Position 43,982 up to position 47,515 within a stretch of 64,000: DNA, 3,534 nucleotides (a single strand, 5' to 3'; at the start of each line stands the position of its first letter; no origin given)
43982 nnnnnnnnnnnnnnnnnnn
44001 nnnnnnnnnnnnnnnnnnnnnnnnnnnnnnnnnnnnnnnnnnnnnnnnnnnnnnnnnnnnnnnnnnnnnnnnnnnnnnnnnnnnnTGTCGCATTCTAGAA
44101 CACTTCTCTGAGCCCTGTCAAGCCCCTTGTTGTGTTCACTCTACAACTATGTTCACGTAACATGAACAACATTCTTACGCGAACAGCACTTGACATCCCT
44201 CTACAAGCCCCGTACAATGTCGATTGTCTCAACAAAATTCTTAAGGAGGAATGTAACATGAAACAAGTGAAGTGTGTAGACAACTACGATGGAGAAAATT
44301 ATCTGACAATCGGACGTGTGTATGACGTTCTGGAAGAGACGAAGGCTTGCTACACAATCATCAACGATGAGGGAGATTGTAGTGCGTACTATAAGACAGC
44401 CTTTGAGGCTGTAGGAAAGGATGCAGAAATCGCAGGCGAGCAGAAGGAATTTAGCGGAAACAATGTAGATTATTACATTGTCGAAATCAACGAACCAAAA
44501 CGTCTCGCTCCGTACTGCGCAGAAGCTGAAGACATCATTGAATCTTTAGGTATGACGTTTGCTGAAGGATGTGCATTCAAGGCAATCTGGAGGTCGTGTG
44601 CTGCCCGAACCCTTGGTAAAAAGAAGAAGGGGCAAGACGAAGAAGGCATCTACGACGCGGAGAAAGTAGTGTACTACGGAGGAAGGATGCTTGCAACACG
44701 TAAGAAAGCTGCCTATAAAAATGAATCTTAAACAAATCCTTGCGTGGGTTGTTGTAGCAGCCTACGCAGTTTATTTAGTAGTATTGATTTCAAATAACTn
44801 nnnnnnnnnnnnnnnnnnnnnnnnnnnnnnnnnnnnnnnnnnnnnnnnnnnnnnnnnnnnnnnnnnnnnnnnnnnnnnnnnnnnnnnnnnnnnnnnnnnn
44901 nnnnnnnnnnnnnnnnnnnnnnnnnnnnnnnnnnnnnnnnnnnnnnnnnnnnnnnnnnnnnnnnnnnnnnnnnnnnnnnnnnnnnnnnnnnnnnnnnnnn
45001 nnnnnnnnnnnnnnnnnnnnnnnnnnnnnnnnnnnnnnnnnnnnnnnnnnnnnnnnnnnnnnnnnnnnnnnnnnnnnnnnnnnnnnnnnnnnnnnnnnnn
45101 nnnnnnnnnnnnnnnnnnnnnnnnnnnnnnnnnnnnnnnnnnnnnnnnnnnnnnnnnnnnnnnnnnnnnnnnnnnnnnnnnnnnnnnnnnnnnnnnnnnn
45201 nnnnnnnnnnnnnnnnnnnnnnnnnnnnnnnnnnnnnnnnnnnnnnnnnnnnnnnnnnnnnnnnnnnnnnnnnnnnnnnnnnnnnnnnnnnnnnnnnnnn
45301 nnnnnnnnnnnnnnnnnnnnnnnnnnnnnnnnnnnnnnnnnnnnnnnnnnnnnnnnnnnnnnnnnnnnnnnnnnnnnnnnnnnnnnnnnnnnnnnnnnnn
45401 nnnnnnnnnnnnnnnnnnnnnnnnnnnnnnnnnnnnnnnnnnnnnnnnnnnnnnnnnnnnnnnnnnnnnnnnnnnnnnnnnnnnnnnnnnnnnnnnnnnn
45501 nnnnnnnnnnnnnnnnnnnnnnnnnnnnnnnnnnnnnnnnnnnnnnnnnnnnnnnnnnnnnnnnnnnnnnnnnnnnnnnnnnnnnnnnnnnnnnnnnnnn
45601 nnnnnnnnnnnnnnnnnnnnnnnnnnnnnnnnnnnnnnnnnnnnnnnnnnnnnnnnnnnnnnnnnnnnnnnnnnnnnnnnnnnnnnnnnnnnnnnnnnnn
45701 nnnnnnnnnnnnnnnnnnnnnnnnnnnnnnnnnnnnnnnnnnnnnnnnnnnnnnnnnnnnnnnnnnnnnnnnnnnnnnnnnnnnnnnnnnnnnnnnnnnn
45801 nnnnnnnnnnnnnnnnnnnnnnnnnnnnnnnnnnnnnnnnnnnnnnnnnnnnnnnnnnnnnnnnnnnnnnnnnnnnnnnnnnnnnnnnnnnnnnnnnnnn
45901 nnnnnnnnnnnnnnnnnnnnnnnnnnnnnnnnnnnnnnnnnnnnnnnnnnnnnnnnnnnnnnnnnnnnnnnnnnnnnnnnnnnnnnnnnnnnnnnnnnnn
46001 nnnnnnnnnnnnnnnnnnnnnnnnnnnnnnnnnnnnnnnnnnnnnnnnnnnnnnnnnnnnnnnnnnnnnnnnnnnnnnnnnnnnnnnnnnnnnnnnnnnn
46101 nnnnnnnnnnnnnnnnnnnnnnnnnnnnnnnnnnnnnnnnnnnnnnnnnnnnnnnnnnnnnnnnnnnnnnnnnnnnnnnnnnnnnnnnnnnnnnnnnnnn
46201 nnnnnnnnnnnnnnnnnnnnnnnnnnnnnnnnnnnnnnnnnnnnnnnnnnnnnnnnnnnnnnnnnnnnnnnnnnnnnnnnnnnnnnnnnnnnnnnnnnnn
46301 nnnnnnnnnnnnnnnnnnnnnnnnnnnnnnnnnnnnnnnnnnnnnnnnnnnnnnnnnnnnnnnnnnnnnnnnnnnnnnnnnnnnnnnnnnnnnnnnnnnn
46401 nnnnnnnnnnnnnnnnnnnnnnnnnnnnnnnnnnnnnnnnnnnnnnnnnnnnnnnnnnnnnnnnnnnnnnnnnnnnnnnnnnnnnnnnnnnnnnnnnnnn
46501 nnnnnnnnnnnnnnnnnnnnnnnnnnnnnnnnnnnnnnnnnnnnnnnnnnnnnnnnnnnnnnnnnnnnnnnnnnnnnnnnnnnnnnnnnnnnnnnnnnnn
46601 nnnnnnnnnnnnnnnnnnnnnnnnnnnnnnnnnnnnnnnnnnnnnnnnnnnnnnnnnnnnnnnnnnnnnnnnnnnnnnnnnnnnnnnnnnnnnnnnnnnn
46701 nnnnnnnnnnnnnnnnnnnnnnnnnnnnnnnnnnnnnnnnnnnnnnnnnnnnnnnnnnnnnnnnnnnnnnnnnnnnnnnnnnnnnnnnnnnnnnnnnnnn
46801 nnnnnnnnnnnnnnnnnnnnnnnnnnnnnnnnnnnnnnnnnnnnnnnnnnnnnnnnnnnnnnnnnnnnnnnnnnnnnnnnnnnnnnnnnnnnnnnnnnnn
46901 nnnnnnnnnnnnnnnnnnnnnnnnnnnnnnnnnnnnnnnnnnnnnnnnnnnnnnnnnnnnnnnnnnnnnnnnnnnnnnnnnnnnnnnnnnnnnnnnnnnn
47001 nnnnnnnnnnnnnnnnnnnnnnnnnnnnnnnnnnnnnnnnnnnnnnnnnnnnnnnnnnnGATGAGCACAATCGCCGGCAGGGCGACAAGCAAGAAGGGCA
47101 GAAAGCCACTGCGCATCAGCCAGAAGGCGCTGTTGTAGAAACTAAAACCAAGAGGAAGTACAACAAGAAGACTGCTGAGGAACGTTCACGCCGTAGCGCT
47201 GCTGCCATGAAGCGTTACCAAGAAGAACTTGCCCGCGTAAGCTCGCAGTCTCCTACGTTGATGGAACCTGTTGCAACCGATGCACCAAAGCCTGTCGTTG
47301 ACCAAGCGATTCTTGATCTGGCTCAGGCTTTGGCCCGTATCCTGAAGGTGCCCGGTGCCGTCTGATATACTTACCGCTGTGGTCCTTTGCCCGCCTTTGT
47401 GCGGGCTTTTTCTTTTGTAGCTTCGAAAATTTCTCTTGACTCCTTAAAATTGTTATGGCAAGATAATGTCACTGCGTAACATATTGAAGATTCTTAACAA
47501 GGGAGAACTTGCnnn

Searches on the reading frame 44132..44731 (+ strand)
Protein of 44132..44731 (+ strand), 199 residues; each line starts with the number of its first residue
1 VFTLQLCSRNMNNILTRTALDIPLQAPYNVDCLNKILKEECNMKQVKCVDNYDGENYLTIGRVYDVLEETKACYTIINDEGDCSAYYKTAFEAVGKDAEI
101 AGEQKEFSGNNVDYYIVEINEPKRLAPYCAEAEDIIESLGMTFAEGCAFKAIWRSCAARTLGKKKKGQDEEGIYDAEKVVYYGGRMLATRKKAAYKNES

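Call 64: search_protein_families(library=pfam, proteins=[window:44132-44731:+], max_evalue=0.001)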
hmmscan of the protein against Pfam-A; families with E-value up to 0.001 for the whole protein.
window:44132-44731:+ (199 aa): 1 family
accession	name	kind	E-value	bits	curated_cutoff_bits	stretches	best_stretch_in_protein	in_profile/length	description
PF20111.4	DUF6501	-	1.2e-08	35.1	23.8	1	38-93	7-66/67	Family of unknown function (DUF6501)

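Call 78: search_protein_families(library=phrogs, proteins=[window:44132-44731:+], max_evalue=0.001)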
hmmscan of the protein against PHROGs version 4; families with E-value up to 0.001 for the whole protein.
window:44132-44731:+ (199 aa): 8 families
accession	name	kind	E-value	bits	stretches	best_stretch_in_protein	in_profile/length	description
phrog_4521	-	unknown function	5.6e-30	106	1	95-195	320-419/423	-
phrog_9919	-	unknown function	2.8e-28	100.3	1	106-194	3-90/157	-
phrog_35442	-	unknown function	1.9e-25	90.7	1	105-192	100-189/192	-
phrog_27924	-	unknown function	2.4e-24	87.3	1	101-192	81-171/174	-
phrog_37456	-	unknown function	3.7e-21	77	1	106-190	4-87/202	-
phrog_7063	-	other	2.5e-17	64.2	1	107-183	228-304/316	3'-phosphatase, 5'-polynucleotide kinase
phrog_31853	-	unknown function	3.2e-05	24.8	1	57-92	22-57/64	-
phrog_3523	-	unknown function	0.00013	22.4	1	37-90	137-187/315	-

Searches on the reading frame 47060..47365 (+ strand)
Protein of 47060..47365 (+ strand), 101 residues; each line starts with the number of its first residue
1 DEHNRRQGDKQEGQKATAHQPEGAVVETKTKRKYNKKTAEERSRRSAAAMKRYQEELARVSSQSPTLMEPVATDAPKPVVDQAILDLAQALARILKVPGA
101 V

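Call 80: search_solved_structures(query=window:47060-47365:+, max_evalue=1, show_alignments=2)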
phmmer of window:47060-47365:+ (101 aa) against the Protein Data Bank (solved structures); distinct sequences matched with E-value up to 1: 12.
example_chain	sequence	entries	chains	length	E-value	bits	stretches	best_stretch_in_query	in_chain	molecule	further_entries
6v39_u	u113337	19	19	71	4.4e-05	27.1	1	23-64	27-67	30S ribosomal protein S21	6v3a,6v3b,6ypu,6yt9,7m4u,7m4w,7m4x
9hig_U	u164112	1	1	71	0.011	19.4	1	21-62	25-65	Small ribosomal subunit protein bS21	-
8rd8_NV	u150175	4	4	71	0.016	19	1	24-62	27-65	Small ribosomal subunit protein bS21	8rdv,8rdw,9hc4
6spe_u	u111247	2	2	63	0.02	18.6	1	20-59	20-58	30S ribosomal protein S21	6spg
3j9z_SU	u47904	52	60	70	0.055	17.2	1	21-63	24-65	30S ribosomal protein S21 | Small ribosomal subunit protein bS21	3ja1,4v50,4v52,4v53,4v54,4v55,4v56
10fz_U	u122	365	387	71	0.057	17.2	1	21-63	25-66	Small ribosomal subunit protein bS21 | 30S ribosomal protein S21 | 30S ribosomal protein S2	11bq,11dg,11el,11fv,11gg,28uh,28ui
7unr_u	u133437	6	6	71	0.061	17.1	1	20-60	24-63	30S ribosomal protein S21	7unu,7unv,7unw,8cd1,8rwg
23wi_u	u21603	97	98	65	0.093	16.5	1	21-62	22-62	Small ribosomal subunit protein bS21 | 30S ribosomal protein S21 | Ribosomal protein S21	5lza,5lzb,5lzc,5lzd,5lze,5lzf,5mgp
5o9z_Q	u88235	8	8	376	0.2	15.4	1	29-75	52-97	WW domain-binding protein 4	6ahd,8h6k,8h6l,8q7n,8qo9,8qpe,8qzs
7qg8_v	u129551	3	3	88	0.21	15.4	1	21-80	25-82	30S ribosomal protein S21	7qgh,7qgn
9h90_u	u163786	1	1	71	0.45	14.3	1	22-63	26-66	30S ribosomal protein S21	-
9k89_A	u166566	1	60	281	0.79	13.5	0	11-95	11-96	Cage-i53-Zn1-HEHE-6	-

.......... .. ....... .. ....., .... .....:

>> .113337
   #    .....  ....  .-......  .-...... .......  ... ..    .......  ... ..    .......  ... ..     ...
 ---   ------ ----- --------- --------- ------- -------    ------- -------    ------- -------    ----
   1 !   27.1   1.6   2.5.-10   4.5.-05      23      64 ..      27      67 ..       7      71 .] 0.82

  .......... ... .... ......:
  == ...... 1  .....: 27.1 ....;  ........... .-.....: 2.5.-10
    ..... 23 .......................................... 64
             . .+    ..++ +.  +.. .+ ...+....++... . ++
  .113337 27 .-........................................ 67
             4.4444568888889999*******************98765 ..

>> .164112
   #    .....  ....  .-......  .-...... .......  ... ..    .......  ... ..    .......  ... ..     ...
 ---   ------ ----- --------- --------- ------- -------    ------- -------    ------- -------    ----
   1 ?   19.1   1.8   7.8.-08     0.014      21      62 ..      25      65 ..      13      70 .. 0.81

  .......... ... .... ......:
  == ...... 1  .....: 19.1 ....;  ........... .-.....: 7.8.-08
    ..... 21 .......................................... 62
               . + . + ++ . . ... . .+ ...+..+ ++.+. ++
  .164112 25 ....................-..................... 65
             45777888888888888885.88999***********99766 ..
